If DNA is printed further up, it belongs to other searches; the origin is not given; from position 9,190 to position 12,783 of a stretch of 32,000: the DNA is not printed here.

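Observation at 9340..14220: AT-rich four-gene operon (GAF-GAF histidine-kinase-like protein, orphan receiver, 2-TM protein, coiled-coil protein) with no recognisable output: candidate undescribed signalling or defence module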

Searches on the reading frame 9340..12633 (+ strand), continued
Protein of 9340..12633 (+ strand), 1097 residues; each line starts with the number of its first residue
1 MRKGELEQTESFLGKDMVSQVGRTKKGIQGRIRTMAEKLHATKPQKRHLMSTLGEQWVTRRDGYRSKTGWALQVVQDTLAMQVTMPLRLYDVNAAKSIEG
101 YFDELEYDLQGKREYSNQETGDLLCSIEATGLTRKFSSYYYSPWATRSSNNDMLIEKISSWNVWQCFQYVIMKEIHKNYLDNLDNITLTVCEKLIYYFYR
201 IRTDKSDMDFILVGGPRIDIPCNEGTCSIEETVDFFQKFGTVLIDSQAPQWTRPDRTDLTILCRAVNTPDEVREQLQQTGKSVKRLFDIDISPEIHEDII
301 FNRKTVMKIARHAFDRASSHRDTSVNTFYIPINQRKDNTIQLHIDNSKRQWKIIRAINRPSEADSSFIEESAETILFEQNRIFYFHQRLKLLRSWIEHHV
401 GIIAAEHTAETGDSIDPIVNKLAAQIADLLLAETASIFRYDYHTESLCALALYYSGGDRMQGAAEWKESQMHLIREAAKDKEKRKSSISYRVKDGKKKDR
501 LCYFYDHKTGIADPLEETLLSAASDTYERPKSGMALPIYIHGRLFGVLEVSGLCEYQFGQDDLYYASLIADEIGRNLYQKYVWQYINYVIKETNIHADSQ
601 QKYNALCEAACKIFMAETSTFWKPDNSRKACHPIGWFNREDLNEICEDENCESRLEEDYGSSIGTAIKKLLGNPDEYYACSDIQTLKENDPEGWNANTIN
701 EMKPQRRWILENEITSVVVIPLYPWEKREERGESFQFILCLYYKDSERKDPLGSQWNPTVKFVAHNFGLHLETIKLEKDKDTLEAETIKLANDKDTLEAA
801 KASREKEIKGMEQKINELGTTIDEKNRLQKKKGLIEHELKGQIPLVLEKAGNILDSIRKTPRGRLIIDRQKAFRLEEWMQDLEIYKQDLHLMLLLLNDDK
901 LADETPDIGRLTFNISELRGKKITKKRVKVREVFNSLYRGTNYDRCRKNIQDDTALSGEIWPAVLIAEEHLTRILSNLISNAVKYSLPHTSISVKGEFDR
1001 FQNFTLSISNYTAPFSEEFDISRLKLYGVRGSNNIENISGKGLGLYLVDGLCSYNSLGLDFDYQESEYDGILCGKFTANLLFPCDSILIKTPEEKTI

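Call 31: find_encoding_contigs(protein=P0007, flank=10000, max_places=3)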
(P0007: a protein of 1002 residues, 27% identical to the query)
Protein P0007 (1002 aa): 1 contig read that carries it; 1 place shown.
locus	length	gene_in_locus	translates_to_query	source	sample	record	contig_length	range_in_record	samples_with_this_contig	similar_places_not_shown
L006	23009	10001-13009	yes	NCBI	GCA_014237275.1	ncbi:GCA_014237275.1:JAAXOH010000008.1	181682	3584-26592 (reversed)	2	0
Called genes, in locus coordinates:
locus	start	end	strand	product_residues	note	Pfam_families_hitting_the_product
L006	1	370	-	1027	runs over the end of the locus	PF00873:ACR_tran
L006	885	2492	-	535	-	PF25917:BSH_RND (weak), PF25973:BSH_CzcB, PF25893:HH_CzcB (weak), PF25954:Beta-barrel_RND_2, PF25975:CzcB_C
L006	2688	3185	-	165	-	-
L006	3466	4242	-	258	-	PF00005:ABC_tran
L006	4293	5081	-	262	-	PF00528:BPD_transp_1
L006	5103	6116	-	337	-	PF13379:NMT1_2, PF09084:NMT1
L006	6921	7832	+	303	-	PF01738:DLH (faint), PF02129:Peptidase_S15, PF00561:Abhydrolase_1, PF12146:Hydrolase_4, PF12697:Abhydrolase_6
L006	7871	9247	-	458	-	-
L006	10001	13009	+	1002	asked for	PF02518:HATPase_c (weak)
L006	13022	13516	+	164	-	-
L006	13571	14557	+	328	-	-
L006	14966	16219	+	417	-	PF13589:HATPase_c_3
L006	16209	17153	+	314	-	PF20553:Methyltransf_35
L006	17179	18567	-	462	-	PF01555:N6_N4_Mtase, PF01170:UPF0020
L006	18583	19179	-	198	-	PF02923:BamHI, PF09195:Endonuc-BglII (weak)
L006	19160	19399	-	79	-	PF12844:HTH_19 (weak), PF13560:HTH_31, PF13443:HTH_26 (weak), PF01381:HTH_3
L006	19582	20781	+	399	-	PF01555:N6_N4_Mtase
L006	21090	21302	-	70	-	PF13275:S4_2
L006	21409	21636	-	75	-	-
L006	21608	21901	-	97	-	PF04365:BrnT_toxin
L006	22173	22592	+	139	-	PF01047:MarR, PF12802:MarR_2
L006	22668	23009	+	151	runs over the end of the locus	PF14539:DUF4442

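Call 36: find_related_loci(query=A3, collection=genome_contigs, flank=10000)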
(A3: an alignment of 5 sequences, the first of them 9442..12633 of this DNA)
Query A3 (1063 aa) in genome_contigs; peptide patterns used: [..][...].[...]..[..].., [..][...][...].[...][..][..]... (x = any residue, [..] = any of these).
22 stretches matched a pattern; 1 encode a relative of the query (tblastn E <= 1e-3); 1 distinct loci.
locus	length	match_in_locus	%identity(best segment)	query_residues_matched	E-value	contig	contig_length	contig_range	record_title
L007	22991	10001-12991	26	12-1048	2e-62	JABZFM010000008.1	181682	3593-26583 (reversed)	MAG: Desulfobacteraceae bacterium isolate Grevelingen_8MPa_metabat2.60 scaffold_119, whole genome shotgun sequence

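Call 37: find_encoding_contigs(protein=P0008, flank=10000, max_places=2)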
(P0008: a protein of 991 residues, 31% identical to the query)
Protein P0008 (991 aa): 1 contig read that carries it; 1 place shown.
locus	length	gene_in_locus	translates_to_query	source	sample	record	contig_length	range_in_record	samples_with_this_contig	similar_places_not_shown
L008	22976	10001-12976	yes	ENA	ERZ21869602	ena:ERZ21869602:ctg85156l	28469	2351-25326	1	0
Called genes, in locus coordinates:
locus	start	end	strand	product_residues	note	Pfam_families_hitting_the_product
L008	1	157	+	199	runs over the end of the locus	-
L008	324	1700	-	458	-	-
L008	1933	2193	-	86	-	-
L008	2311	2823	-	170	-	PF01558:POR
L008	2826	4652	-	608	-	PF01855:POR_N, PF02775:TPP_enzyme_C, PF00037:Fer4 (weak), PF12837:Fer4_6 (weak)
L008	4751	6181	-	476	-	PF00027:cNMP_binding, PF00069:Pkinase, PF07714:PK_Tyr_Ser-Thr, PF03109:ABC1, PF01636:APH (faint)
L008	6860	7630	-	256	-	PF12146:Hydrolase_4, PF00561:Abhydrolase_1, PF12697:Abhydrolase_6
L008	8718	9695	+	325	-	PF08240:ADH_N, PF00107:ADH_zinc_N, PF13602:ADH_zinc_N_2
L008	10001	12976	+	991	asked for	PF01590:GAF, PF02518:HATPase_c (weak)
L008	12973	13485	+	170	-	-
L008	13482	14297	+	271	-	-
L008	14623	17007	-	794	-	PF00072:Response_reg, PF00989:PAS, PF13188:PAS_8, PF13426:PAS_9, PF00989:PAS, PF08448:PAS_4, PF13426:PAS_9, PF00512:HisKA, +4 more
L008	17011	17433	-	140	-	PF00072:Response_reg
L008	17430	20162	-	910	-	PF00512:HisKA, PF02518:HATPase_c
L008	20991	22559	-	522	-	PF00682:HMGL-like, PF22617:HCS_D2, PF08502:LeuA_dimer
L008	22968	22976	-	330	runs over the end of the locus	PF00180:Iso_dh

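Call 38: find_encoding_contigs(protein=P0033, flank=10000, max_places=2)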
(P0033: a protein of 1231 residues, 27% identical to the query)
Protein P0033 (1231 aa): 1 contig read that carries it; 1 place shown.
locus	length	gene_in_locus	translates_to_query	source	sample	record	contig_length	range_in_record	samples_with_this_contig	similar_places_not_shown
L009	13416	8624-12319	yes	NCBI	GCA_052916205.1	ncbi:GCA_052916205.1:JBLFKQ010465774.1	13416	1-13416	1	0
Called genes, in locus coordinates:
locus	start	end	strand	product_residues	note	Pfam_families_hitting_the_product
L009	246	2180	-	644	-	PF00474:SSF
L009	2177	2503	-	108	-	PF04341:DUF485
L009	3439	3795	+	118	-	-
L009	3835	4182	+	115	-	PF01155:HypA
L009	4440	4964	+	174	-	PF01965:DJ-1_PfpI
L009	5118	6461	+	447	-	PF01979:Amidohydro_1 (weak)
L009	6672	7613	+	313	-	PF02729:OTCace_N, PF00185:OTCace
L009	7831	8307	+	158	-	PF01948:PyrI, PF02748:PyrI_C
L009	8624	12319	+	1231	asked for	PF13289:SIR2_2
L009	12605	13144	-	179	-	PF07238:PilZ (faint)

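Call 49: search_protein_families(library=padloc, proteins=[P0007, L006:13022-13516:+, L006:13571-14557:+, P0008, L008:12973-13485:+, L008:13482-14297:+, P0033], max_evalue=0.01)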
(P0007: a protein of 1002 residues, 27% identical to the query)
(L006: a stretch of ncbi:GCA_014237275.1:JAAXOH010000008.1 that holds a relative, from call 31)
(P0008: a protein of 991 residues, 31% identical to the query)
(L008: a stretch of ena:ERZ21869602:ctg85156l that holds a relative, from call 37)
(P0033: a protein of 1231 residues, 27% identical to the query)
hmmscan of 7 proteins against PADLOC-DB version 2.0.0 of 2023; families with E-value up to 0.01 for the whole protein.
P0007 (1002 aa): 1 family
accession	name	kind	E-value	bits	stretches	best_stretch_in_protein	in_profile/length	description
PDLC04647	PDC-M43B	-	2.9e-07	27.9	1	869-1002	206-343/347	-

L006:13022-13516:+ (164 aa): 0 families

L006:13571-14557:+ (328 aa): 1 family
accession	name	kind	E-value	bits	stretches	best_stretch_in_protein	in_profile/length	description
PDLC03865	LmuB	-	7.9e-05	19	1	58-317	575-791/1007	-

P0008 (991 aa): 2 families
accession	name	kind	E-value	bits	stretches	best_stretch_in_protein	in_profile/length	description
PDLC04647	PDC-M43B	-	0.0009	16.4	1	872-958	232-317/347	-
PDLC04650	PDC-M43B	-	0.0051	14.1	1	866-961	225-321/344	-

L008:12973-13485:+ (170 aa): 0 families

L008:13482-14297:+ (271 aa): 0 families

P0033 (1231 aa): 5 families
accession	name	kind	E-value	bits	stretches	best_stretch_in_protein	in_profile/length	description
PDLC03856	LmuA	-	5.4e-14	50.2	2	843-884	4-45/433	-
PDLC00407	ThsA1|ThsA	-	4.5e-12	43.3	1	1063-1141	159-234/478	STALD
PDLC00412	ThsA1|ThsA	-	7.9e-07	26.5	1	1089-1148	18-75/314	STALD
PDLC00409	ThsA1|ThsA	-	1.8e-05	22.2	1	1068-1135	165-229/242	STALD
PDLC02183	Dsr1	-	0.0003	16.6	0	844-883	11-50/1275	-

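Call 53: search_protein_families(library=pfam, proteins=[L006:14966-16219:+, L006:16209-17153:+], max_evalue=0.001)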
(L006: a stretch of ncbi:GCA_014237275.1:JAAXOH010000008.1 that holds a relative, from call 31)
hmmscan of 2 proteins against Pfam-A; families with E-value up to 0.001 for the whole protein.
L006:14966-16219:+ (417 aa): 1 family
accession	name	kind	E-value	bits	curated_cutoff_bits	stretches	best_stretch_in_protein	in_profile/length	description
PF13589.12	HATPase_c_3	-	3.8e-08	33.9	25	1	27-140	4-118/137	Histidine kinase-, DNA gyrase B-, and HSP90-like ATPase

L006:16209-17153:+ (314 aa): 1 family
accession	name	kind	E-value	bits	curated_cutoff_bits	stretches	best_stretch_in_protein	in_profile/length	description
PF20553.4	Methyltransf_35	-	5e-89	299.1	27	1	6-312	2-307/309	Putative O-methyltransferase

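Call 63: predict_structure(alignment_id=A2)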
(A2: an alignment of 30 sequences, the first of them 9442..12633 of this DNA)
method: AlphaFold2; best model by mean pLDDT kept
length: 1063 residues; sequences in the alignment: 30
mean_pLDDT: 77.1   pTM: 0.67
mean pLDDT of the five models: 77.1, 76.4, 74.6, 72.7, 72.5
residues with pLDDT >= 90: 218; 70-90: 563; 50-70: 225; < 50: 57
segments of 3 or more residues with pLDDT < 50: 1-12, 27-29, 326-336, 376-379, 753-761
pLDDT, mean of each block of 10 residues (from residue 1): 36 67 63 76 90 88 72 58 76 77 72 84 82 81 71 74 87 87 70 65 79 74 56 74 91 84 69 86 62 67 69 80 53 48 76 81 67 51 82 90 93 92 72 92 93 91 82 88 87 88 92 94 86 89 86 82 82 94 93 83 86 62 68 85 89 83 76 88 92 74 92 81 90 86 71 46 55 56 54 69 76 75 63 64 75 75 64 55 59 86 82 81 66 86 91 91 78 92 77 78 72 83 88 86 91 69 50
secondary structure, 60 per line:
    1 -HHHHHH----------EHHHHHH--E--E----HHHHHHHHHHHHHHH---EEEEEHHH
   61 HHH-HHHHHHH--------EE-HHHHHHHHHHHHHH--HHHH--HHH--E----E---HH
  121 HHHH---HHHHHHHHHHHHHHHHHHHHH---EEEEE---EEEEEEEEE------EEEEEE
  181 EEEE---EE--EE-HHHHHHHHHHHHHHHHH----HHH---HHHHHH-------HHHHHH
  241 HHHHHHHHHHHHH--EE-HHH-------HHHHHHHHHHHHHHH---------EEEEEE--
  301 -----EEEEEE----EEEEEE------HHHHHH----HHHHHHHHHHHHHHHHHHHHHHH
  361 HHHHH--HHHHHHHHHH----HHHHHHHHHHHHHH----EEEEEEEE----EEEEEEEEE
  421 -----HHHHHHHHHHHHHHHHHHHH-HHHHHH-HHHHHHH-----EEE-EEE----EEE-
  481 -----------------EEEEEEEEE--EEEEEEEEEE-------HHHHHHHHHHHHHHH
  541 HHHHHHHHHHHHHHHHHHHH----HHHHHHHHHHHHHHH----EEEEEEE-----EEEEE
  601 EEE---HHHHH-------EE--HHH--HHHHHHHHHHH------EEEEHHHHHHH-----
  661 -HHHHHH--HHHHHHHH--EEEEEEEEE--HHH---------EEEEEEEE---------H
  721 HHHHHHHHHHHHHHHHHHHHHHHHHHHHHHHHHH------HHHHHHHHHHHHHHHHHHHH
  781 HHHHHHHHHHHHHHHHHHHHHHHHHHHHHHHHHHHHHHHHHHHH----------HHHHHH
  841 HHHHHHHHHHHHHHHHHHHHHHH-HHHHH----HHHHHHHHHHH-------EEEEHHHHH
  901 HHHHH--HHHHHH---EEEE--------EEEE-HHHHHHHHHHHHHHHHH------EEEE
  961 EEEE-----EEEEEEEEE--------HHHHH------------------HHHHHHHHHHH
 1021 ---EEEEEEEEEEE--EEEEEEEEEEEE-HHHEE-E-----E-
elements in order (helices of 4 or more, strands of 3 or more residues): H2-7 H19-24 H35-49 E53-57 H58-63 H65-71 H83-96 H99-102 H119-124 H128-148 E152-156 E160-168 E175-184 H195-211 H222-227 H235-253 H269-283 E293-298 E306-311 E316-321 H328-333 H338-365 H368-377 H382-395 E400-407 E412-420 H426-445 H447-452 H454-460 E466-468 E470-472 E477-479 E498-506 E509-518 H526-560 H565-579 E584-590 E596-603 H607-611 H628-638 E645-648 H649-655 H662-667 H670-677 E680-688 E703-710 H720-754 H761-824 H835-863 H865-869 H874-884 E892-895 H896-905 H908-913 E917-920 E929-932 H934-950 E957-964 E970-978 H987-991 H1010-1020 E1024-1034 E1037-1048
